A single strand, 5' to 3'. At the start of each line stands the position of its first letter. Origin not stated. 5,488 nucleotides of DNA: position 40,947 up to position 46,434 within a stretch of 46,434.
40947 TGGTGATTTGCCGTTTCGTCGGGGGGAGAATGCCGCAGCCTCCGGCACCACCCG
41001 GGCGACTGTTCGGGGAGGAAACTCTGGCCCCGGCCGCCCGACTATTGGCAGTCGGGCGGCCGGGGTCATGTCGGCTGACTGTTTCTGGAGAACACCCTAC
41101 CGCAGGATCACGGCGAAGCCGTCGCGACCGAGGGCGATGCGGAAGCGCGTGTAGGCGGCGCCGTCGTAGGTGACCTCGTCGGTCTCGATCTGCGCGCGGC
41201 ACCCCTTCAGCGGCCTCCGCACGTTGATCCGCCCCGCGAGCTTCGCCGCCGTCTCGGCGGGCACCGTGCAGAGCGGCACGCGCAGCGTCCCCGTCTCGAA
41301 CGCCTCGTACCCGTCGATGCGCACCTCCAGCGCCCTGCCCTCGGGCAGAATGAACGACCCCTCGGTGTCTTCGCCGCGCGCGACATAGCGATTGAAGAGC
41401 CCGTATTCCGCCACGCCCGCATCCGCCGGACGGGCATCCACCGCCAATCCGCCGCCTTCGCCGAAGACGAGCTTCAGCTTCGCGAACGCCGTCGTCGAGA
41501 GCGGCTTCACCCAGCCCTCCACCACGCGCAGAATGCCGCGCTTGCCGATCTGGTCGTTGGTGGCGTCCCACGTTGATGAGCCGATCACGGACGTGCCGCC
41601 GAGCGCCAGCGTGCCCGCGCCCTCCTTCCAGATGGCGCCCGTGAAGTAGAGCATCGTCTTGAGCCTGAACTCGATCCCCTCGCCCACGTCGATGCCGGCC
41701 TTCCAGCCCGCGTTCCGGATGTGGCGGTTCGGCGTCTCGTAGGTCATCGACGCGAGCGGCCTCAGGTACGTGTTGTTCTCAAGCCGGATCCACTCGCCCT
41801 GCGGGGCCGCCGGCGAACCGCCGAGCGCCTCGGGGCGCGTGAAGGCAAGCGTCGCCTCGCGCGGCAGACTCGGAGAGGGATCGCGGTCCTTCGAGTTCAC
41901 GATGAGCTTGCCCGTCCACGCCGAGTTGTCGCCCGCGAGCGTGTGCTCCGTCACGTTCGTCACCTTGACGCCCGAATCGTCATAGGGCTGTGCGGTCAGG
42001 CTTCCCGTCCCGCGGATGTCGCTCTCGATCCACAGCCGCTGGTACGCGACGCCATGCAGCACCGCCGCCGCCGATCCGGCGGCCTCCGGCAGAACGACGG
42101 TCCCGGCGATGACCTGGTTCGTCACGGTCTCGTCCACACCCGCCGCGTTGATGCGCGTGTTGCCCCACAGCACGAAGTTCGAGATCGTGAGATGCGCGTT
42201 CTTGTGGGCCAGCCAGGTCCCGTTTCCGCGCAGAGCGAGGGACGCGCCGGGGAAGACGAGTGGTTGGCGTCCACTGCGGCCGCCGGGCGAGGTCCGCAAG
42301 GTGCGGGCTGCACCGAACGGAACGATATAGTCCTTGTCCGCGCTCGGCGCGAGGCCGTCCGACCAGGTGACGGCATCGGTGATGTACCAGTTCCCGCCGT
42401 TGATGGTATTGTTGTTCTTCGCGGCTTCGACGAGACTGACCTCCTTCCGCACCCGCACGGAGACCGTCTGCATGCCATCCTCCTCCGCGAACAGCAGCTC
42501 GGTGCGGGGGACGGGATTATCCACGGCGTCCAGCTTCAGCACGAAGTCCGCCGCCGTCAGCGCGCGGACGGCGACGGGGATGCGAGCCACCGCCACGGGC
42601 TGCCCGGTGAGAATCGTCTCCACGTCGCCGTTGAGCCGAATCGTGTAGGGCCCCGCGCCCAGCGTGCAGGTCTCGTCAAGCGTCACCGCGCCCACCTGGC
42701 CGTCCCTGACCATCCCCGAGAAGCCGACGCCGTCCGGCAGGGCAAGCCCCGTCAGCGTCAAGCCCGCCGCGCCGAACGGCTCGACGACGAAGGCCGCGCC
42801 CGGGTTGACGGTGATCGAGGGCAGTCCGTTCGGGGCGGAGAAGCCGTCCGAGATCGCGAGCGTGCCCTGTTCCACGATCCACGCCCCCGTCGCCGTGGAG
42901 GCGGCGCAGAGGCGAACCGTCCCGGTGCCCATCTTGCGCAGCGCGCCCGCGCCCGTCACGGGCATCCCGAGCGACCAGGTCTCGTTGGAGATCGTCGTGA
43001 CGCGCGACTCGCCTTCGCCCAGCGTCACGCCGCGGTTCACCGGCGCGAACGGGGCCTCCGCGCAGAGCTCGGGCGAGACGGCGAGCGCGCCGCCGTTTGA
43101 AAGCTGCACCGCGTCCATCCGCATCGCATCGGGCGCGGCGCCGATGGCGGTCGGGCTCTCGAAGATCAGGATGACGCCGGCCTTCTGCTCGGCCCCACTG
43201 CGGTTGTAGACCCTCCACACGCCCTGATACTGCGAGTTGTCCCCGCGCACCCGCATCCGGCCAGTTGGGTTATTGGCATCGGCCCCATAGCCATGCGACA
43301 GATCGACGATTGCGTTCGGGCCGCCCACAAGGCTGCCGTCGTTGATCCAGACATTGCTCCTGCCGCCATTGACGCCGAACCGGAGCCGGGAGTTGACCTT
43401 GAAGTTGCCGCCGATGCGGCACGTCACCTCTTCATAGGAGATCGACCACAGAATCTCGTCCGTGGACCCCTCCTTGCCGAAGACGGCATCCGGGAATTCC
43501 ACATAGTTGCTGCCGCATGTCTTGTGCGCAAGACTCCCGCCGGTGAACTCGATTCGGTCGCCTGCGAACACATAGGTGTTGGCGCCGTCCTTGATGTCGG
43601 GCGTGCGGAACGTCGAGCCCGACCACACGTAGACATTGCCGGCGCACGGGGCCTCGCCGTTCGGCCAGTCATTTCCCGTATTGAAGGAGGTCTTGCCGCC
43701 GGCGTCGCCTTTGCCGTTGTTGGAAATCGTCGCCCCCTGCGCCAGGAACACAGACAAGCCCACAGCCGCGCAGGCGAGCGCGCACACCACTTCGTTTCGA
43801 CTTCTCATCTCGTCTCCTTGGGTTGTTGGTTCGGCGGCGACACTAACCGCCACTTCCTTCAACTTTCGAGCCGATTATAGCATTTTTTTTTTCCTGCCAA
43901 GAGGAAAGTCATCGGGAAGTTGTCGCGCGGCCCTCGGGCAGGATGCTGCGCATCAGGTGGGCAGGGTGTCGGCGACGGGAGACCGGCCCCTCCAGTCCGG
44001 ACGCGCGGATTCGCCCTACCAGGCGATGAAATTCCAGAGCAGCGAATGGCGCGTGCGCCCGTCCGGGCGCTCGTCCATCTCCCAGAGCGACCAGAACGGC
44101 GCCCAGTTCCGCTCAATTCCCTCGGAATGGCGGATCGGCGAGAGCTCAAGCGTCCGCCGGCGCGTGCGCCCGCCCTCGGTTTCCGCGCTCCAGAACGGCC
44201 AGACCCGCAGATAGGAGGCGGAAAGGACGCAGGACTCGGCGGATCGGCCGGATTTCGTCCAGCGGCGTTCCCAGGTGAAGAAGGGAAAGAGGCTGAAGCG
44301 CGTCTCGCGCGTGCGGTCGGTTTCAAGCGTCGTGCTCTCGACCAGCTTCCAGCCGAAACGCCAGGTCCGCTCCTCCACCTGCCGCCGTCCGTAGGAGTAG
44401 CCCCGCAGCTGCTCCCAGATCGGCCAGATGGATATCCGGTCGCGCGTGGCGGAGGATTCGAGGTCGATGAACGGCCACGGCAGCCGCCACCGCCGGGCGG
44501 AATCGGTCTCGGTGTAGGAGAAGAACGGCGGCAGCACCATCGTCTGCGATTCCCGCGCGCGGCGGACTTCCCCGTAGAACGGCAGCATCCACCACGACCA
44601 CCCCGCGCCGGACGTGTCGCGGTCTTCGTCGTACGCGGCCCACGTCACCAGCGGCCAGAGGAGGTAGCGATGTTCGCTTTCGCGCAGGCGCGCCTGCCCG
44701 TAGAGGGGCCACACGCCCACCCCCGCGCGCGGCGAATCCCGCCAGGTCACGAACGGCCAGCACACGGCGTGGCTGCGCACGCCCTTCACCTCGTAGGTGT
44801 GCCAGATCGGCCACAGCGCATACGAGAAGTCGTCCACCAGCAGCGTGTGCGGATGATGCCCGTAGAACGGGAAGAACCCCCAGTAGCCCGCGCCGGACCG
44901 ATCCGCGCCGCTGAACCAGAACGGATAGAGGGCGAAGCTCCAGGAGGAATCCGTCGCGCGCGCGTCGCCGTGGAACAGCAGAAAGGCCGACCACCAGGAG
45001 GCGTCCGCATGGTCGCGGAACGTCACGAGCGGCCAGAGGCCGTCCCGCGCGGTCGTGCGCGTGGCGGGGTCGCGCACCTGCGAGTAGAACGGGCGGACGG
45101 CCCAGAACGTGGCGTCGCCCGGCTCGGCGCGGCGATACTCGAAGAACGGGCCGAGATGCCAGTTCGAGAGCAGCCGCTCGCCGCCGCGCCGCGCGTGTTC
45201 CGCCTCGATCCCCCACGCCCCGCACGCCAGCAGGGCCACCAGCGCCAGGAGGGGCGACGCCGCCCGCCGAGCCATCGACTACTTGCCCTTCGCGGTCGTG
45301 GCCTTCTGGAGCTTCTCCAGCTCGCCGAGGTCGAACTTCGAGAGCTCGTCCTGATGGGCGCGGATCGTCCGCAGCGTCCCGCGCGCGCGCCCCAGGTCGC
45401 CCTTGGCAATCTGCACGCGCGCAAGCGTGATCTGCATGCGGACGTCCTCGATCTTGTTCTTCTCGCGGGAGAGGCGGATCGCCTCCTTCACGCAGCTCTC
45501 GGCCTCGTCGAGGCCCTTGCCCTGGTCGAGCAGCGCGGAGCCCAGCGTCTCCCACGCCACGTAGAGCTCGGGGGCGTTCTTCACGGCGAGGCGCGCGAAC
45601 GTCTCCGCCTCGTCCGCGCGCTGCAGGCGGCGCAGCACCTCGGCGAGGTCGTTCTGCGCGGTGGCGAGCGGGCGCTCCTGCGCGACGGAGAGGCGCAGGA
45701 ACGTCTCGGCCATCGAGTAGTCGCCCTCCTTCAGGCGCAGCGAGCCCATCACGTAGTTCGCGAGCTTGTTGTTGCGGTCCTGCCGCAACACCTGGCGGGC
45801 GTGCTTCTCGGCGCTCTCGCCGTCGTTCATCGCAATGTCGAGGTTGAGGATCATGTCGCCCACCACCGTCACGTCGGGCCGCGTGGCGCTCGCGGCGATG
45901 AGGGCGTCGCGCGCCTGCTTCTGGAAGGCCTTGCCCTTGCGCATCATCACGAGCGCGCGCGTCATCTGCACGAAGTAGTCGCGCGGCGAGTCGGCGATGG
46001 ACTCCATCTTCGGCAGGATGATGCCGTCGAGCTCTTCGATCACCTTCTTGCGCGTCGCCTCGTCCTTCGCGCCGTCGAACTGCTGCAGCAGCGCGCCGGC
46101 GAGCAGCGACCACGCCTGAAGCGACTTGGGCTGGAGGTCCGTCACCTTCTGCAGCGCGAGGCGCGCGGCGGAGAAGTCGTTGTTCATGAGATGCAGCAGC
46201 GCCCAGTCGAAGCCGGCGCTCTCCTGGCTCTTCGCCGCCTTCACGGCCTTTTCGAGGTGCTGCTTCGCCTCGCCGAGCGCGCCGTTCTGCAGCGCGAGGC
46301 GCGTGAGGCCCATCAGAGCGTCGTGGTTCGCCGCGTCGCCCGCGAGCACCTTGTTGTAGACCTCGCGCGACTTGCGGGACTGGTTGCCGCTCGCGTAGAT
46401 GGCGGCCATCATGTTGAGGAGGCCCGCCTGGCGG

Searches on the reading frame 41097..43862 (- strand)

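Call 28: search_protein_families(library=pfam, proteins=[window:41097-43862:-], max_evalue=0.01)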
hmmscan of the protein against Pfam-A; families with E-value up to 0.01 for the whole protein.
window:41097-43862:- (921 aa): 1 family
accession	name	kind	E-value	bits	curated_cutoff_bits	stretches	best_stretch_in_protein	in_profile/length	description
PF12951.13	PATR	-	4.6e-06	27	27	1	308-337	1-30/30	Passenger-associated-transport-repeat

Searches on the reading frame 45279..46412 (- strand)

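Call 28: search_protein_families(library=pfam, proteins=[window:45279-46412:-], max_evalue=0.01)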
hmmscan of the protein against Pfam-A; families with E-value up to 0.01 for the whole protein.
window:45279-46412:- (377 aa): 18 families
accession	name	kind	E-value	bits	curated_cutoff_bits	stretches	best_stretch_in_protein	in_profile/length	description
PF13432.12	TPR_16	-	7.8e-17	61.8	32.7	2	68-119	1-50/65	Tetratricopeptide repeat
PF14559.12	TPR_19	-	5.4e-16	59.1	25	1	16-62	11-57/68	Tetratricopeptide repeat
PF13181.12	TPR_8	-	3.4e-11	42.8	25.7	0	251-282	2-33/34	Tetratricopeptide repeat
PF13428.12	TPR_14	-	4e-11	42.9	23.5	0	252-291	3-42/44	Tetratricopeptide repeat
PF13424.12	TPR_12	-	5.8e-11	42.9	30.1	1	286-348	5-69/77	Tetratricopeptide repeat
PF07719.23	TPR_2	-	1.7e-10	40.6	27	0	250-282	1-33/34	Tetratricopeptide repeat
PF23914.1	TPR_CcmH_CycH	-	1.1e-07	32.2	42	1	23-113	43-136/158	Cytochrome c-type biogenesis protein H TPR domain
PF13431.12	TPR_17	-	1.2e-07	31.8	24.4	0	206-236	3-33/34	Tetratricopeptide repeat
PF17874.7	TPR_MalT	-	9e-07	28.9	45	1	242-350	82-187/336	MalT-like TPR region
PF22860.2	DUF7017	-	1.8e-06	28.4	27.5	1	255-356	6-103/141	Domain of unknown function (DUF7017)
PF25064.1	ARM_TT21_5th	-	6.5e-06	26.9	27.8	1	1-70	6-76/117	TT21 fifth ARM repeats domain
PF12895.13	ANAPC3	-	7e-06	26.7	27.2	1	46-111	5-69/82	Anaphase-promoting complex, cyclosome, subunit 3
PF00515.34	TPR_1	-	3.7e-05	23.8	27.8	0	71-96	8-33/34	Tetratricopeptide repeat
PF25060.1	ARM_TT21_2nd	-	5.4e-05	23.2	27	0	15-167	42-193/270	Tetratricopeptide repeat protein 21 second ARM domain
PF25058.1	ARM_TT21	-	6.1e-05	23.5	27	0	293-355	65-125/155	Tetratricopeptide repeat protein 21 ARM repeat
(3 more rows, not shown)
